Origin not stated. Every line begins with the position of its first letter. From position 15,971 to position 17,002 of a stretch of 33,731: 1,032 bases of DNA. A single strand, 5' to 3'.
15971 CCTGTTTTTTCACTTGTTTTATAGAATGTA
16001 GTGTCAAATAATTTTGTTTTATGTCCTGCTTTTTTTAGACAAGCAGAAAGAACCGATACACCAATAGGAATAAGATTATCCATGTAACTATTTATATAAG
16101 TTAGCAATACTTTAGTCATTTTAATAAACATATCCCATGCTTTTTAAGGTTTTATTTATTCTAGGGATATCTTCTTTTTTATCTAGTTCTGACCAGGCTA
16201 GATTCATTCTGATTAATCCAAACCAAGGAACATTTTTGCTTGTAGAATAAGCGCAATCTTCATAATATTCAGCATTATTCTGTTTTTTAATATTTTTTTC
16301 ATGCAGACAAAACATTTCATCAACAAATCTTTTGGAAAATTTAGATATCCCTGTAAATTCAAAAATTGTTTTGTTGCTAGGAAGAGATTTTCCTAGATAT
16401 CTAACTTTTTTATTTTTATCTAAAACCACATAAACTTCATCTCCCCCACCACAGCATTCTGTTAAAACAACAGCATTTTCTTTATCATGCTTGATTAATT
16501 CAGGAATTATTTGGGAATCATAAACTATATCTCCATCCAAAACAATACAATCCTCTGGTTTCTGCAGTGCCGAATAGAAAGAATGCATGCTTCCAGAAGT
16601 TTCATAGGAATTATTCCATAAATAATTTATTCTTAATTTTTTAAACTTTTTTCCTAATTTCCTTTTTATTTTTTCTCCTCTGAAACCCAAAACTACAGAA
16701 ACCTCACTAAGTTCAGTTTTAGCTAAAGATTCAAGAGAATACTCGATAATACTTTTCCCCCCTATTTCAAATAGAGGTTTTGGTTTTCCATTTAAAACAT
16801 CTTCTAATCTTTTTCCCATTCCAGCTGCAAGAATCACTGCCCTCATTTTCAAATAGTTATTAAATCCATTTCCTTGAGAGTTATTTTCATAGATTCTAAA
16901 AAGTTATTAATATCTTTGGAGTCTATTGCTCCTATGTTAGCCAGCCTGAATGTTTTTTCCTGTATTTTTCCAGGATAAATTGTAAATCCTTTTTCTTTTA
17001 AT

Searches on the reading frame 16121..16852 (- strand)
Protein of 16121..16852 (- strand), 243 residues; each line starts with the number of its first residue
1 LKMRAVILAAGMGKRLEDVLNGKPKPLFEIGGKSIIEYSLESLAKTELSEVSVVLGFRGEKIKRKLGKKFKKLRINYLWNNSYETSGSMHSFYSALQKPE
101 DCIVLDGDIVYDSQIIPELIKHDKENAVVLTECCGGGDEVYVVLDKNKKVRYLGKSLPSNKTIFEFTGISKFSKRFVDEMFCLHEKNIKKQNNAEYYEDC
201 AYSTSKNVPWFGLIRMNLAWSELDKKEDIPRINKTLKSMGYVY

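Call 4: search_protein_families(library=pfam, proteins=[window:16121-16852:-])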
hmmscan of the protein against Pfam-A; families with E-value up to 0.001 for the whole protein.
window:16121-16852:- (243 aa): 4 families
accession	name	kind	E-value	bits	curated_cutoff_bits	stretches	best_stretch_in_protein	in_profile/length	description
PF12804.13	NTP_transf_3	-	1.8e-15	57.9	27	1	5-131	1-121/160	MobA-like NTP transferase domain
PF00483.29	NTP_transferase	-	4.1e-13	49.9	21.2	1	5-129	2-131/245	Nucleotidyl transferase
PF20202.4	DUF6564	-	6.1e-05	23.2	25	1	47-156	27-145/230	Domain of unknown function (DUF6564)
PF01128.25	IspD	-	0.00012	22.4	27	1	4-55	2-51/221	2-C-methyl-D-erythritol 4-phosphate cytidylyltransferase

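Call 5: search_protein_families(library=ncbifam, proteins=[window:16121-16852:-])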
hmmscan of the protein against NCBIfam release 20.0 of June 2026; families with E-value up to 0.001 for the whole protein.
window:16121-16852:- (243 aa): 35 families (the best 25 are shown)
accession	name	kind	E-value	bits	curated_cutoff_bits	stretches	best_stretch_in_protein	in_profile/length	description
TIGR03992.1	Arch_glmU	subfamily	1.4e-22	80.2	292.1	1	3-225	1-216/393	bifunctional sugar-1-phosphate nucleotidylyltransferase/acetyltransferase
NF041313.1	UDPGP_AglF_Halo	equivalog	1e-19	70.9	400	1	3-127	1-123/234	UTP--glucose-1-phosphate uridylyltransferase AglF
NF045761.1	NAMPUrTaseMurU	equivalog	1.3e-17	64.4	250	1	3-121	1-120/226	N-acetylmuramate alpha-1-phosphate uridylyltransferase MurU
NF041173.1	Sug_nt_acttase_Thmprot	equivalog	4.4e-17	62.1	600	1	3-235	1-226/405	bifunctional sugar-1-phosphate nucleotidylyltransferase/acetyltransferase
NF049965.1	GlMnHpPGnyltfHddC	equivalog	5e-15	55.7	300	1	3-154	1-150/221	D-glycero-D-manno-heptose 1-phosphate guanosyltransferase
TIGR01173.1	glmU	equivalog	3.8e-14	52.4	366.85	1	3-131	1-125/452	bifunctional UDP-N-acetylglucosamine diphosphorylase/glucosamine-1-phosphate N-acetyltransferase GlmU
NF010939.0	PRK14359.1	equivalog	6.8e-13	48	592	1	1-197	1-192/430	bifunctional UDP-N-acetylglucosamine diphosphorylase/glucosamine-1-phosphate N-acetyltransferase GlmU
NF041135.1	IPPtranDIPPsyn_Thcocales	equivalog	2e-12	46.9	580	1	3-236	1-217/419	bifunctional L-myo-inositol-1-phosphate cytidylyltransferase/CDP-L-myo-inositol myo-inositolphosphotransferase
NF010937.0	PRK14357.1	equivalog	5.5e-12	45.3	658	1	3-198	1-192/448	bifunctional UDP-N-acetylglucosamine diphosphorylase/glucosamine-1-phosphate N-acetyltransferase GlmU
TIGR01208.1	rmlA_long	equivalog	8.3e-12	44.7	320.25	1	4-124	1-123/353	glucose-1-phosphate thymidylyltransferase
NF045665.1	NTPtran_DVU1551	equivalog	1.2e-10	41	315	1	4-97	2-85/359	DVU_1551 family NTP transferase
NF052502.1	man1P_GTase_Rv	exception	1.7e-10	40.3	440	1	4-129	2-128/352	mannose-1-phosphate guanylyltransferase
TIGR02623.1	G1P_cyt_trans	equivalog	7.1e-10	38.8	300.25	1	3-64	1-62/255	glucose-1-phosphate cytidylyltransferase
NF010934.1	PRK14354.1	equivalog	2e-09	36.5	450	1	5-126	2-118/447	bifunctional UDP-N-acetylglucosamine diphosphorylase/glucosamine-1-phosphate N-acetyltransferase GlmU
NF001457.0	PRK00317.1-3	equivalog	3.8e-09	36.3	164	1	3-126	2-116/200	molybdenum cofactor guanylyltransferase MobA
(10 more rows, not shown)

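Call 43: search_solved_structures(query=window:16121-16852:-, max_evalue=0.001)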
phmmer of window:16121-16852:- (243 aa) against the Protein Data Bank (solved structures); distinct sequences matched with E-value up to 0.001: 24.
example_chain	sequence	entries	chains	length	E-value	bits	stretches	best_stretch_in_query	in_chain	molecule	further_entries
6pd1_A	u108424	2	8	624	2.2e-22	82.6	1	3-230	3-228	Nucleotidyl transferase/aminotransferase, class V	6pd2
1jyk_A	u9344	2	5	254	3.5e-10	42.6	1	2-110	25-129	CTP:phosphocholine Cytidylyltransferase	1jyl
5z09_A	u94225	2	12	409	5.2e-10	42.1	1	3-151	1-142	Dual sugar-1-phosphate nucleotidylyltransferase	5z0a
2ggo_A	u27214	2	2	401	1.6e-09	40.4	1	3-151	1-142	401aa long hypothetical glucose-1-phosphate thymidylyltransferase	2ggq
4y7t_A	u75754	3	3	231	2.8e-08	36.4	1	3-109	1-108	Nucleotidyl transferase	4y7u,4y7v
7whr_B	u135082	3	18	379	2.6e-07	33.2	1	3-91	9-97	Nucleotidyl transferase family protein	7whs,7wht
2xme_A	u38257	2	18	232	6.4e-07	31.9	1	3-124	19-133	CTP-INOSITOL-1-PHOSPHATE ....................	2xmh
4mnd_A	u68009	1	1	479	1.1e-06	31.2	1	3-237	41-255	CTP L-myo-inositol-1-phosphate cytidylyltransferase/CDP-L-myo-inositol myo-inositolphospho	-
1tzf_A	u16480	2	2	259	1.7e-06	30.5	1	2-70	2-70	Glucose-1-phosphate cytidylyltransferase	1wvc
9y3p_I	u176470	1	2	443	4.6e-06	29.1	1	1-114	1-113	Translation initiation factor eIF2B subunit gamma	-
9dqf_A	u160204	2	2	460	4.7e-06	29.1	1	1-123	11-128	Bifunctional protein GlmU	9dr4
6caj_J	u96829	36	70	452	4.8e-06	29.1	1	1-114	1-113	Translation initiation factor eIF-2B subunit gamma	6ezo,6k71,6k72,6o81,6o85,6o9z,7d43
8hhd_A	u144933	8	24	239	2.1e-05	27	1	3-112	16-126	Nucleotidyl transferase | N-acetylmuramate alpha-1-phosphate uridylyltransferase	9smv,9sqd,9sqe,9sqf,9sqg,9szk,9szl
4kt7_A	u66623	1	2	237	3.4e-05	26.3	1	4-147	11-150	2-C-methyl-D-erythritol 4-phosphate cytidylyltransferase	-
7d72_K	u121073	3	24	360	4e-05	26.1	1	3-131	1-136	Mannose-1-phosphate guanyltransferase beta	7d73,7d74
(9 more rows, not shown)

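Call 68: search_solved_structures(query=window:16121-16852:-, max_evalue=1e-15, show_alignments=1)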
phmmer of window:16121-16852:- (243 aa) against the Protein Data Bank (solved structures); distinct sequences matched with E-value up to 1e-15: 1.
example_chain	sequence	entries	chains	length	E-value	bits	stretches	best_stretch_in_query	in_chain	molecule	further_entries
6pd1_A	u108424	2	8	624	2.2e-22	82.6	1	3-230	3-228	Nucleotidyl transferase/aminotransferase, class V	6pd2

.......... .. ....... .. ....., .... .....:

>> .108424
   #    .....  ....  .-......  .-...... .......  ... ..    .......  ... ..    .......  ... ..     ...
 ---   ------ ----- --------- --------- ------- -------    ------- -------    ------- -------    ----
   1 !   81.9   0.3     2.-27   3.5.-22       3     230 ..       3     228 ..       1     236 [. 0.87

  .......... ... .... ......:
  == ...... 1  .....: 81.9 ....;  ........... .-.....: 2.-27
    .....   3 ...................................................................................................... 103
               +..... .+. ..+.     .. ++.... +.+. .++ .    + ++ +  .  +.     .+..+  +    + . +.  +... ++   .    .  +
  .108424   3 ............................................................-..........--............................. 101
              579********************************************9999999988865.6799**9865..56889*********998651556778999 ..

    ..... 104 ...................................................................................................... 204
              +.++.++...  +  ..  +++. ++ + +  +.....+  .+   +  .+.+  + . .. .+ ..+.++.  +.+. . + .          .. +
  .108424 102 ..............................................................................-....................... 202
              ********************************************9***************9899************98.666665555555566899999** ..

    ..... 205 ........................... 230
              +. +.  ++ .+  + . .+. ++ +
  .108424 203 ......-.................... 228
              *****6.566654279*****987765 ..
